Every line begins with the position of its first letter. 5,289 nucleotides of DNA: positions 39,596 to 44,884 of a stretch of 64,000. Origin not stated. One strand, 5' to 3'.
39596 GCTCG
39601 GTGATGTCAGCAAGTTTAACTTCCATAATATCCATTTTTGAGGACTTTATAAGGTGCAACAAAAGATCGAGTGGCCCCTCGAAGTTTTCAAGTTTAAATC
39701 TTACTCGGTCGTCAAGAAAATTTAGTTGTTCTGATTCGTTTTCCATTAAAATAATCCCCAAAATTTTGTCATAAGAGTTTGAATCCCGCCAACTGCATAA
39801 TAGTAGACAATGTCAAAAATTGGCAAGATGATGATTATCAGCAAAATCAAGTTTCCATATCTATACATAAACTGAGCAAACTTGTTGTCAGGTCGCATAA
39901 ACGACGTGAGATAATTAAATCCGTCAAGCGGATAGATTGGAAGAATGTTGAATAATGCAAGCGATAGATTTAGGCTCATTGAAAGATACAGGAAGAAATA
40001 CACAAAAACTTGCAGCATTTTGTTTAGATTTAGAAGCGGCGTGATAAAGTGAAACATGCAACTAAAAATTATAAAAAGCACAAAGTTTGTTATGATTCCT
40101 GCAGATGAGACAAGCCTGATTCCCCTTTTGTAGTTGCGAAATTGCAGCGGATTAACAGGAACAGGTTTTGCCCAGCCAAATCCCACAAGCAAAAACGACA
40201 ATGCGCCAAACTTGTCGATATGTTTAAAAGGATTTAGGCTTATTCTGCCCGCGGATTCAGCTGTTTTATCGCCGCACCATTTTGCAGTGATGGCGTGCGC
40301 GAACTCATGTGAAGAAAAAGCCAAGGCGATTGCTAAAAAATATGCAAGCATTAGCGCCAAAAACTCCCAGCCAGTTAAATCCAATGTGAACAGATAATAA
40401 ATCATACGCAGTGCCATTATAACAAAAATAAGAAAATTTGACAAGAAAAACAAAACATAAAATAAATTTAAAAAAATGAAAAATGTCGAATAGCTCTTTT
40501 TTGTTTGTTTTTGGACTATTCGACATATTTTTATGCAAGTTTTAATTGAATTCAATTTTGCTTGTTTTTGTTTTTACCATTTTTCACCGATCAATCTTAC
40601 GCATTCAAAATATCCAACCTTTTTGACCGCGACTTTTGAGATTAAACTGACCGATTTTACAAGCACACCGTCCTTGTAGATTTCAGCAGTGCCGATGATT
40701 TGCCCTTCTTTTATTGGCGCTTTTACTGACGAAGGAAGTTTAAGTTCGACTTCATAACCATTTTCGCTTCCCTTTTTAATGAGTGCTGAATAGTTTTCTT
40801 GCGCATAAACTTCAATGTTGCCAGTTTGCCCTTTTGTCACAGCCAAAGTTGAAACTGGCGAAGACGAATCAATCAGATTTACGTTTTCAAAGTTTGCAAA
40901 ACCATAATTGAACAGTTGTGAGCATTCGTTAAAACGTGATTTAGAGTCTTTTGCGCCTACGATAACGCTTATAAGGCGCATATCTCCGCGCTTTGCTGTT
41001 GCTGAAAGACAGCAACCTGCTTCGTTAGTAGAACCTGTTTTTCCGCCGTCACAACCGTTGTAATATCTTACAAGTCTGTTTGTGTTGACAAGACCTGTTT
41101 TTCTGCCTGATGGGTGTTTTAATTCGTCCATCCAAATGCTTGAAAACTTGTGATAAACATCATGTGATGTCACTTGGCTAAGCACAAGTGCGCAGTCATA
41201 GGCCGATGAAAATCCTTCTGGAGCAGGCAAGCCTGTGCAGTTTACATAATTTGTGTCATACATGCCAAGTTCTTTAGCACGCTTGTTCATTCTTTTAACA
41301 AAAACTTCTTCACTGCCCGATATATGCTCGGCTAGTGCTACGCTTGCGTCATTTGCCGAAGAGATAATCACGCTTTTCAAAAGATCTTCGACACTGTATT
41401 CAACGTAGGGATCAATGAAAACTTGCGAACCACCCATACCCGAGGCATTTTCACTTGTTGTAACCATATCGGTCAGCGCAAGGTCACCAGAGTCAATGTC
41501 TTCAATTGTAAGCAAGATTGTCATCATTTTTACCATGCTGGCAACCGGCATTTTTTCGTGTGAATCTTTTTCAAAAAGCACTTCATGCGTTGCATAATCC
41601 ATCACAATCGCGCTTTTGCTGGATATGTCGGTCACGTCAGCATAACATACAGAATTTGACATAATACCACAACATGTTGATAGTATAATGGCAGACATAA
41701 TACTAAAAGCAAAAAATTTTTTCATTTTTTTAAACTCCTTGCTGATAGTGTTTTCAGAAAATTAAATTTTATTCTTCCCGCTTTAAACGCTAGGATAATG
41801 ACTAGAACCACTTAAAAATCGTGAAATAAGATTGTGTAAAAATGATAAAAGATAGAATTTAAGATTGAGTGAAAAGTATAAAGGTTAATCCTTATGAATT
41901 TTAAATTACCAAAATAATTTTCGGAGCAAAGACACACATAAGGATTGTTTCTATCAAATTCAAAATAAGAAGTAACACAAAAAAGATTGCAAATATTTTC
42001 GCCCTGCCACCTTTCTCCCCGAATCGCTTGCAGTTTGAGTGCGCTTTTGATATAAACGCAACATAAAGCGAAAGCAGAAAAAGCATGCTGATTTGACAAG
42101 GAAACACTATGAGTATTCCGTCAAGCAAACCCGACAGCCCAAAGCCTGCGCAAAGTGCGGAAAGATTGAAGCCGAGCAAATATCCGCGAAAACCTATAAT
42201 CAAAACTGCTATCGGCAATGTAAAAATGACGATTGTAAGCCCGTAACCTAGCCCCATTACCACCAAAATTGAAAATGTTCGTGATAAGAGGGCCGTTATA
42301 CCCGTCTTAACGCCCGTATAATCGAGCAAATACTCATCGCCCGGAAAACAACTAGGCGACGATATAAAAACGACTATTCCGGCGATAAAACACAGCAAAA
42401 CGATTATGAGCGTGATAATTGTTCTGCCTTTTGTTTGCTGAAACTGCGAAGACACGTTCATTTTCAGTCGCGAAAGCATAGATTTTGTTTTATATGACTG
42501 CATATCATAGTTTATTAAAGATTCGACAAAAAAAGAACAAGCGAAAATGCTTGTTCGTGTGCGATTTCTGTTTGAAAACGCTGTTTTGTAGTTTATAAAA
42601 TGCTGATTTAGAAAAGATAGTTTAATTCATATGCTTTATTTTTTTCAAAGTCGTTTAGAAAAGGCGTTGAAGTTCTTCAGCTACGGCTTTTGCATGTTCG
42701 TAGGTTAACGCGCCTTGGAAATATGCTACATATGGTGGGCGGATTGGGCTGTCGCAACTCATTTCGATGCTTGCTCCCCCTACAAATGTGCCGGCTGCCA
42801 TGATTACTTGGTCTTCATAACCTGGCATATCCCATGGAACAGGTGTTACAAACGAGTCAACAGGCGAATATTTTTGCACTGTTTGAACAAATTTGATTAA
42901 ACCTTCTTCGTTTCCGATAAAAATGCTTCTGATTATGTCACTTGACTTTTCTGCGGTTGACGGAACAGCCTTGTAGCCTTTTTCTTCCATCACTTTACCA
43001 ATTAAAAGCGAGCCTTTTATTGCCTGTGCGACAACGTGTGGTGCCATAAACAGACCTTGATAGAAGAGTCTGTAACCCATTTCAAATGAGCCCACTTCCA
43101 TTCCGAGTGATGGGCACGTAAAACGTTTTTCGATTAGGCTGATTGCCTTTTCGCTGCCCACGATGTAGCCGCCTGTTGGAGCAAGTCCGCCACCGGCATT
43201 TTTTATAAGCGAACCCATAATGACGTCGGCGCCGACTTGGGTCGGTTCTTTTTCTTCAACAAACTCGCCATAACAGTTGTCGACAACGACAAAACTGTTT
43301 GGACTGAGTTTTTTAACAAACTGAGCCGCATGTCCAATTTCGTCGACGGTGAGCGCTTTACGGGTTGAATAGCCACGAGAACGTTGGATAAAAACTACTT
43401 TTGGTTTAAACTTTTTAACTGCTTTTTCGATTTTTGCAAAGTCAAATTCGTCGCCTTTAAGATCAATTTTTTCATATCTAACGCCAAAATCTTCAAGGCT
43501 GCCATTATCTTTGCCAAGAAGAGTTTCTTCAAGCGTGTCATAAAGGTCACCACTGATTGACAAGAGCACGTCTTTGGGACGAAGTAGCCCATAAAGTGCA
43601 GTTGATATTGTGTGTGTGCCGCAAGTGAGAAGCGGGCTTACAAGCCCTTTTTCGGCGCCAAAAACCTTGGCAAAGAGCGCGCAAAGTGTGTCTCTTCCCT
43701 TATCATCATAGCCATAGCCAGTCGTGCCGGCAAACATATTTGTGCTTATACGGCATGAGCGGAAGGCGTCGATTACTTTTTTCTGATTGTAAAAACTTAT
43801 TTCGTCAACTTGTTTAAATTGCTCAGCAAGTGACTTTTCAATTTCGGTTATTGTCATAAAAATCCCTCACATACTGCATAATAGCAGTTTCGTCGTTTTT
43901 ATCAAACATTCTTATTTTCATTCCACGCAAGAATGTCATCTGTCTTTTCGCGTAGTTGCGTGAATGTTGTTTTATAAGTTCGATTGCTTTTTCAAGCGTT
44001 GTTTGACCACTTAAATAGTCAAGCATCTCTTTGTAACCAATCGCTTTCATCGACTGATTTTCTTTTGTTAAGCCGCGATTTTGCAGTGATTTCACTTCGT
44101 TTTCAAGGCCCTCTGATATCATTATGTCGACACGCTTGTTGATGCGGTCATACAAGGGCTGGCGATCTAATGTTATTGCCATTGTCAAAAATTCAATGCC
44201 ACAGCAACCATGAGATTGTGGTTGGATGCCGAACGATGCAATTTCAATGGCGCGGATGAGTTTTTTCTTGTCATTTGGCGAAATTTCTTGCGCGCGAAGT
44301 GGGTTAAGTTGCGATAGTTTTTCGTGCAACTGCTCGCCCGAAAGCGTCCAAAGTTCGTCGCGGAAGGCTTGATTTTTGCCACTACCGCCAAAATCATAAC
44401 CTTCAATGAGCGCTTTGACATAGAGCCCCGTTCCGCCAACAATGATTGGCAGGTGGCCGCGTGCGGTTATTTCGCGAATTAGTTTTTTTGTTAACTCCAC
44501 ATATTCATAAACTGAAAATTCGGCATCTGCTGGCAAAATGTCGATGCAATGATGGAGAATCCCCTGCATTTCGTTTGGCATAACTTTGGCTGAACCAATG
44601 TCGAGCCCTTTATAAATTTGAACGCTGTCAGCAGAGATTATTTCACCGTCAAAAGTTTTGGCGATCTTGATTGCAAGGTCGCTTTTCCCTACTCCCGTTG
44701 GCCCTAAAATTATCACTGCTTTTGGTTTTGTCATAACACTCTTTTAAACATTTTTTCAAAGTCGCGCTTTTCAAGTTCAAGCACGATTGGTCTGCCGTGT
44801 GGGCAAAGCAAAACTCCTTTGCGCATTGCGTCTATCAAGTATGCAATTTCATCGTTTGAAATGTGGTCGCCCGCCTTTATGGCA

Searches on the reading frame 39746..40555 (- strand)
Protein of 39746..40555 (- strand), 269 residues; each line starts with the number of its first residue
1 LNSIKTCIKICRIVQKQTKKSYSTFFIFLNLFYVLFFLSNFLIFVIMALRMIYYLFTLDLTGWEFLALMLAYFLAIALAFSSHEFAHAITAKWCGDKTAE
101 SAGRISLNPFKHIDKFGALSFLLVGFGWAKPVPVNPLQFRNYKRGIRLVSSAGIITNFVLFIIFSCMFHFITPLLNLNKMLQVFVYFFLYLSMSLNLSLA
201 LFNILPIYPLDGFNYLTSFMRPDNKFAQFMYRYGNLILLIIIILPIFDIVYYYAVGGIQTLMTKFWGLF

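Call 82: search_protein_families(library=pfam, proteins=[window:39746-40555:-], max_evalue=0.00001)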
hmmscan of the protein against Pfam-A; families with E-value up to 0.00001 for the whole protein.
window:39746-40555:- (269 aa): 1 family
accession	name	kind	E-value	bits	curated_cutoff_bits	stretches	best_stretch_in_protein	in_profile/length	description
PF02163.28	Peptidase_M50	-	1.9e-09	37.7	27.2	1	72-240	2-220/221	Peptidase family M50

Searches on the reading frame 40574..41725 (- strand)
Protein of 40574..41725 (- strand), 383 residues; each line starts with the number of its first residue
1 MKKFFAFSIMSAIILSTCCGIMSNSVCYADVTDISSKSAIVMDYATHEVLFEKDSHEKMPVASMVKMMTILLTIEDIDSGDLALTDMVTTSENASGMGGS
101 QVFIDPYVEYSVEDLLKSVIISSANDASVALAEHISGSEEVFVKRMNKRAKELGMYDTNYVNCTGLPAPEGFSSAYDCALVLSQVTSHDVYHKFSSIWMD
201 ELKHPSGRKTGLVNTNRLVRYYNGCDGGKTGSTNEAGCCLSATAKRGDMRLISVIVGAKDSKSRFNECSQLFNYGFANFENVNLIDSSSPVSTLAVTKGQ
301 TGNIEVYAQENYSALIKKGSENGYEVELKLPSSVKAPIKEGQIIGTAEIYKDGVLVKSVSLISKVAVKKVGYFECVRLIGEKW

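Call 82: search_protein_families(library=pfam, proteins=[window:40574-41725:-], max_evalue=0.00001)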
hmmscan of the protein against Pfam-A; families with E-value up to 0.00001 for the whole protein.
window:40574-41725:- (383 aa): 3 families
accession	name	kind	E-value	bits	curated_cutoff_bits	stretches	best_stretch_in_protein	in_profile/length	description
PF00768.25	Peptidase_S11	-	6.1e-71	239.1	27.6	1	31-259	7-238/239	D-alanyl-D-alanine carboxypeptidase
PF07943.18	PBP5_C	-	8.6e-17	61.5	21.2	1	279-369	1-91/91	Penicillin-binding protein 5, C-terminal domain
PF13354.11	Beta-lactamase2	-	1.5e-14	54.3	22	1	40-190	3-151/214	Beta-lactamase enzyme family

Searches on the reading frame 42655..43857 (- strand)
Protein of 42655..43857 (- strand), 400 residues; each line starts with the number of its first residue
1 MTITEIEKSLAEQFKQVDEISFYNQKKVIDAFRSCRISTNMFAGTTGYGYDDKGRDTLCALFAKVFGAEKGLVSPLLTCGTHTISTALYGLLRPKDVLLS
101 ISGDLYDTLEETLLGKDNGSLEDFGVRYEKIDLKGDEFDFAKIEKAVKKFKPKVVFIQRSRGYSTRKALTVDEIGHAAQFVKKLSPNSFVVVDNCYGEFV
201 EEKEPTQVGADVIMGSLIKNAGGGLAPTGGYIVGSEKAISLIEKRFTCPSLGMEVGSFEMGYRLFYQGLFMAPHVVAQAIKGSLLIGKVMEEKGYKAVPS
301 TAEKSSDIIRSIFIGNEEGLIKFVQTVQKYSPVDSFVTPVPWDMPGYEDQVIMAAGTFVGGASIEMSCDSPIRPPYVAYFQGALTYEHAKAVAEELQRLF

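Call 82: search_protein_families(library=pfam, proteins=[window:42655-43857:-], max_evalue=0.00001)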
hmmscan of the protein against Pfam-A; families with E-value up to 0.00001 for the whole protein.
window:42655-43857:- (400 aa): 2 families
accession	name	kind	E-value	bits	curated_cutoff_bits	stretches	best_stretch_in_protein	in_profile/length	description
PF06838.17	Met_gamma_lyase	-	8.8e-156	519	24.2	1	3-394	5-399/405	Methionine gamma-lyase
PF01053.26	Cys_Met_Meta_PP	-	1.5e-07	30.7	27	1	41-241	37-220/381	Cys/Met metabolism PLP-dependent enzyme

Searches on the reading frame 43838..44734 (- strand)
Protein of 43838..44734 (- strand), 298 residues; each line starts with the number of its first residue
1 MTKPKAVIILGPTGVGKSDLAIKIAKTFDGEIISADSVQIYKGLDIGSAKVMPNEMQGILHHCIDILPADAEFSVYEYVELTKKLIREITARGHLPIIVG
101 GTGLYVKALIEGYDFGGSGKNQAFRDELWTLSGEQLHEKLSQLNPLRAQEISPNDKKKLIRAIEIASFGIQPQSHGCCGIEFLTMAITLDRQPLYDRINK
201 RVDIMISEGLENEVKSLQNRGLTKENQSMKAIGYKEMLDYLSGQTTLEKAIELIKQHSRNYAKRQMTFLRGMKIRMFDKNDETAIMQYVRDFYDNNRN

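Call 82: search_protein_families(library=pfam, proteins=[window:43838-44734:-], max_evalue=0.00001)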
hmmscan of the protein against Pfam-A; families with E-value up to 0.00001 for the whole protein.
window:43838-44734:- (298 aa): 2 families
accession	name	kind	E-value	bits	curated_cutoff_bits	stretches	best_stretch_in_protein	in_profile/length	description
PF01715.23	IPPT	-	4e-75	253.1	23.6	1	39-271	1-242/243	IPP transferase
PF01745.22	IPT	-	1.7e-09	37.9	20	1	6-59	3-56/233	Isopentenyl transferase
